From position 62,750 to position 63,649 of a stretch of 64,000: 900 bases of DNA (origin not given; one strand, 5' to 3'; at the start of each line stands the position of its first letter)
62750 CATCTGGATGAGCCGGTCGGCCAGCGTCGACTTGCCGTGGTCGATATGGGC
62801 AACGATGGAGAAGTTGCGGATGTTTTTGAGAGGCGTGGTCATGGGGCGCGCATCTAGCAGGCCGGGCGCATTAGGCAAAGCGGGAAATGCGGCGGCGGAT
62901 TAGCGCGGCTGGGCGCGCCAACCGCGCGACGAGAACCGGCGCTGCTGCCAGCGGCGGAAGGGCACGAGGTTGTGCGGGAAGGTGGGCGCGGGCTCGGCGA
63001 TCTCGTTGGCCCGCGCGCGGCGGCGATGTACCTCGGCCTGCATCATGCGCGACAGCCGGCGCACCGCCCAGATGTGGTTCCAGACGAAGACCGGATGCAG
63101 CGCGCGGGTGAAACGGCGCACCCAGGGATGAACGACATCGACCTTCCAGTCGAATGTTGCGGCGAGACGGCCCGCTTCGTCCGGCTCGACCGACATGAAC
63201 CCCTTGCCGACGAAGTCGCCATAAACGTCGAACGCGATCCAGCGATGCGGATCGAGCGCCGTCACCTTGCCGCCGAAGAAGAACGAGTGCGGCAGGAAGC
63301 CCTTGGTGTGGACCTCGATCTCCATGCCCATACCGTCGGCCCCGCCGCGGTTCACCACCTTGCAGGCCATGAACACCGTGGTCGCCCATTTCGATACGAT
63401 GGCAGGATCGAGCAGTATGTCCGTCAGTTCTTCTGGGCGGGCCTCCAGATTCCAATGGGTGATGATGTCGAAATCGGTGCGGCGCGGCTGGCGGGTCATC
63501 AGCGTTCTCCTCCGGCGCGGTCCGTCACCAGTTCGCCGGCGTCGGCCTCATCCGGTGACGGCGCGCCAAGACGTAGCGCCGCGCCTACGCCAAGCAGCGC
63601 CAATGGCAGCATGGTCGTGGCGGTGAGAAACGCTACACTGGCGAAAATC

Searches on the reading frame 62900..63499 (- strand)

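Call 9: search_protein_families(library=pfam, proteins=[window:62900-63499:-], max_evalue=0.01)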
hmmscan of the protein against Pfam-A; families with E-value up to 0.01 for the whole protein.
window:62900-63499:- (199 aa): 1 family
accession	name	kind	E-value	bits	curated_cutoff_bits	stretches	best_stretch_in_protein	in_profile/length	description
PF10604.15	Polyketide_cyc2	-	5.1e-06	27.3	27.4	1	19-135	11-122/142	Polyketide cyclase / dehydrase and lipid transport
